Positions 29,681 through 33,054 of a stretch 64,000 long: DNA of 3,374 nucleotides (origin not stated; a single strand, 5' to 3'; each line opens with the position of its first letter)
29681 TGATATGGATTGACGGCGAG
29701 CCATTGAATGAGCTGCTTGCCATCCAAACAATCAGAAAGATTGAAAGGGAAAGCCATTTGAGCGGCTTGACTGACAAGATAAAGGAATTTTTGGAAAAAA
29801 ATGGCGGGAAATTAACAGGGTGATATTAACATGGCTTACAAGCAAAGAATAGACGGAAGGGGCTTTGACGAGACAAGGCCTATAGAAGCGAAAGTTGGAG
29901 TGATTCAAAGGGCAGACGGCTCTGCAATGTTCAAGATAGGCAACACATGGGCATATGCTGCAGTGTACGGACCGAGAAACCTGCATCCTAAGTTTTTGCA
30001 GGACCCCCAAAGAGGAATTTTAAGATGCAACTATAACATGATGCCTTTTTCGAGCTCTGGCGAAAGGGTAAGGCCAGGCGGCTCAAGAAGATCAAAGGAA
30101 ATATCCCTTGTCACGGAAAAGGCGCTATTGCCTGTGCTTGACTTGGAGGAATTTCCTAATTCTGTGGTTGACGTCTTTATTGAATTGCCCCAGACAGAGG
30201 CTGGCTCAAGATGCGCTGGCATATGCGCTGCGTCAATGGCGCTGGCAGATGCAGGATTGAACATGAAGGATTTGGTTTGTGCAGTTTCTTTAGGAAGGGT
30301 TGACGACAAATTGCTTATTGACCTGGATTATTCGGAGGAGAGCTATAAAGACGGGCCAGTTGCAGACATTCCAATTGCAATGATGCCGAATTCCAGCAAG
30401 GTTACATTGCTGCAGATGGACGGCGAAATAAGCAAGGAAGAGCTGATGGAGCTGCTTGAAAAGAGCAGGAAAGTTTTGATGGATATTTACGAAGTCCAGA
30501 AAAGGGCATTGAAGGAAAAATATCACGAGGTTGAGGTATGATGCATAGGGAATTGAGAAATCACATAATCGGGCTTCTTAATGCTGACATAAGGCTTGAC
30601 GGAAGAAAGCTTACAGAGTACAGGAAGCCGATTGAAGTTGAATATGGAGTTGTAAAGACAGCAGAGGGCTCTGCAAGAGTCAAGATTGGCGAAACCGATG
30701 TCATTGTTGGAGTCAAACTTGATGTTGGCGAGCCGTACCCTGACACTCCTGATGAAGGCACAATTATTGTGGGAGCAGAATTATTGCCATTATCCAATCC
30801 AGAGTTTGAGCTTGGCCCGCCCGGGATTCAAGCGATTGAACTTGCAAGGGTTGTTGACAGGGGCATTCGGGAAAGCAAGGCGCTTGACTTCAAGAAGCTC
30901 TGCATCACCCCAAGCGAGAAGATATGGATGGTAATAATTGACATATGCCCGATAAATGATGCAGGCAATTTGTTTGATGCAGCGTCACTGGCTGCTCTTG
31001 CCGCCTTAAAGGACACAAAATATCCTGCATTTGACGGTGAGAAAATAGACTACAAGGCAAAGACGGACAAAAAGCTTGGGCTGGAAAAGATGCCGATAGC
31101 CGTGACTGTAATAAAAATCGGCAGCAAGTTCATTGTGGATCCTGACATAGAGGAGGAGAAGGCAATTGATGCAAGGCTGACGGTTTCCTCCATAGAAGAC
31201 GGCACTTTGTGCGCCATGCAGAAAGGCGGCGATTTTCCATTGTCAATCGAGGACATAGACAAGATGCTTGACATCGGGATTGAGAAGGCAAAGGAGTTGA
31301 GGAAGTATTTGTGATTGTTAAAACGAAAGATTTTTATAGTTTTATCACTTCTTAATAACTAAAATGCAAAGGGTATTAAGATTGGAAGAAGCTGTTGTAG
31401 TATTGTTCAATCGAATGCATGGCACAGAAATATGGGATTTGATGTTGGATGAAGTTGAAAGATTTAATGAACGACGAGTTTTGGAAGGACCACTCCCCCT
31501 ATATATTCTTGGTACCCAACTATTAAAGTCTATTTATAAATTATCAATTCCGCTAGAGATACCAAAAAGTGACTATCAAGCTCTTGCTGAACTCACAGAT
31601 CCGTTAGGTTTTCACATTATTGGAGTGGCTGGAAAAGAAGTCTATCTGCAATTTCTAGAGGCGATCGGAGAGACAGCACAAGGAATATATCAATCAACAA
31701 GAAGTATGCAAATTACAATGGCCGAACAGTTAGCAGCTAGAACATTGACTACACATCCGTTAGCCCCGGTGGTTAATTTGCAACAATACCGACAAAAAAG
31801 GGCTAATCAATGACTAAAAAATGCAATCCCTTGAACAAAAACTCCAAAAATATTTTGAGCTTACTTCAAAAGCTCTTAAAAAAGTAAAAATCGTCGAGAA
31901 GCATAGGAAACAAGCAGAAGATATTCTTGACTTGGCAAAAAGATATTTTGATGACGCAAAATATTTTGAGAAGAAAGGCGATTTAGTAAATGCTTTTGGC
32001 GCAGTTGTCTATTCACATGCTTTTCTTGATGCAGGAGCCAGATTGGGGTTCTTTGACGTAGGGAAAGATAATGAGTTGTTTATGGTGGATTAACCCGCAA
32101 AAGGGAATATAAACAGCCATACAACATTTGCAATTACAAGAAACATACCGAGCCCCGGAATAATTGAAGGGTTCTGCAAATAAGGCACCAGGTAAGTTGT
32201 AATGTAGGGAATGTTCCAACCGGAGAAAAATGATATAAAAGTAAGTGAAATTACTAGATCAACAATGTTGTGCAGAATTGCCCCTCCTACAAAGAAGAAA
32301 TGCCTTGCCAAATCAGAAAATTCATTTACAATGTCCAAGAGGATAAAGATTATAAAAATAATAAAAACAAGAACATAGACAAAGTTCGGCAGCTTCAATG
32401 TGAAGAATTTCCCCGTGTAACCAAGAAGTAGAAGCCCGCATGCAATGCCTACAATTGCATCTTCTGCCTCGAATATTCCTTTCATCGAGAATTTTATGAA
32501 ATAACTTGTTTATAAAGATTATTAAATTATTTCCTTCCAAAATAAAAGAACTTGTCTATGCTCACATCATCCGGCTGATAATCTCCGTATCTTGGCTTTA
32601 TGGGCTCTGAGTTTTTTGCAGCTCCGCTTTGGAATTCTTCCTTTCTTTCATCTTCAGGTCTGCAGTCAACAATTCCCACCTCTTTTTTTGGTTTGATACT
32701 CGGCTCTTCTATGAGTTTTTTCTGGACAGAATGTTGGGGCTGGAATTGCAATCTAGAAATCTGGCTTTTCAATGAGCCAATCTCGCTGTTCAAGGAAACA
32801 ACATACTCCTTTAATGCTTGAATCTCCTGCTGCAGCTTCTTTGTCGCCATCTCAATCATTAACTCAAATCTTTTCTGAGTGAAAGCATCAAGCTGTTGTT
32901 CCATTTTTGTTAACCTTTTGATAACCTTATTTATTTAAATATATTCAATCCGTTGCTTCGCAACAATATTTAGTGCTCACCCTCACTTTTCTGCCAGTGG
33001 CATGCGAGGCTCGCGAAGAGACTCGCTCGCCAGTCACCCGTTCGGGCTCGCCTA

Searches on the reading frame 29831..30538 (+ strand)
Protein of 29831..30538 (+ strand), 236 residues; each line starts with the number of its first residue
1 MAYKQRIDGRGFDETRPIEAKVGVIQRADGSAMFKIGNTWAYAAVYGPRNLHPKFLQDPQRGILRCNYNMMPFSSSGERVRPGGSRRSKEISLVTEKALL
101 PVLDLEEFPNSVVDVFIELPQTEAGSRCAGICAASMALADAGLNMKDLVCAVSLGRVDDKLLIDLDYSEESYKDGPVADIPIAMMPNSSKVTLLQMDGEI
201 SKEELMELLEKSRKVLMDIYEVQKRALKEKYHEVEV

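Call 57: search_protein_families(library=pfam, proteins=[window:29831-30538:+], max_evalue=0.001)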
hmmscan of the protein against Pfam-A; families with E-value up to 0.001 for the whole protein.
window:29831-30538:+ (236 aa): 2 families
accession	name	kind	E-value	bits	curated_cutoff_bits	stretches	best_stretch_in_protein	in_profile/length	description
PF01138.27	RNase_PH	-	7e-29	101.3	25.5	1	14-143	1-129/130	3' exoribonuclease family, domain 1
PF03725.20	RNase_PH_C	-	9e-15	54.8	20.8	1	147-214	1-66/67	3' exoribonuclease family, domain 2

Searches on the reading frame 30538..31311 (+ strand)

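Call 57: search_protein_families(library=pfam, proteins=[window:30538-31311:+], max_evalue=0.001)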
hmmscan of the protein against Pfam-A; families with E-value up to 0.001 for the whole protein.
window:30538-31311:+ (258 aa): 2 families
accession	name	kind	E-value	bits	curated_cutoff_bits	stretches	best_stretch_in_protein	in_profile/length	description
PF01138.27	RNase_PH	-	3.3e-28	99.1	25.5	1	30-163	3-130/130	3' exoribonuclease family, domain 1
PF03725.20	RNase_PH_C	-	4.1e-15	55.9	20.8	1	185-249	2-66/67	3' exoribonuclease family, domain 2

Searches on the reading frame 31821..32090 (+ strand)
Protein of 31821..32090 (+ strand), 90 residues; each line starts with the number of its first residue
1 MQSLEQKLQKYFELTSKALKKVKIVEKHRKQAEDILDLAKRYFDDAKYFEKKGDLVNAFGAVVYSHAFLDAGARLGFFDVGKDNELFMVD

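Call 57: search_protein_families(library=pfam, proteins=[window:31821-32090:+], max_evalue=0.001)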
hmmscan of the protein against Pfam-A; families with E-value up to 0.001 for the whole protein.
window:31821-32090:+ (90 aa): 1 family
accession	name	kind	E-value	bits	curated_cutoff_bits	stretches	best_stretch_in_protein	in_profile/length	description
PF04010.18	DUF357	-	1e-22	80.4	29.4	1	10-78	1-73/73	Protein of unknown function (DUF357)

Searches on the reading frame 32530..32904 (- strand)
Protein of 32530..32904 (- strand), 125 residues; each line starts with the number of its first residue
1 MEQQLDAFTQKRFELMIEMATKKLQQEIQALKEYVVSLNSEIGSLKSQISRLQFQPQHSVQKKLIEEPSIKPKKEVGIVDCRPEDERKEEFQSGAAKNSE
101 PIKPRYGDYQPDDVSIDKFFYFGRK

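Call 79: search_protein_families(library=pfam, proteins=[window:32530-32904:-], max_evalue=0.01)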
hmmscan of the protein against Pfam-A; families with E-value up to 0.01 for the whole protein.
window:32530-32904:- (125 aa): 1 family
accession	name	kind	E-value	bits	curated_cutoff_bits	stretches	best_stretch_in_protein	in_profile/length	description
PF00170.26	bZIP_1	-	0.0085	16.6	27.6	0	19-53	26-60/64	bZIP transcription factor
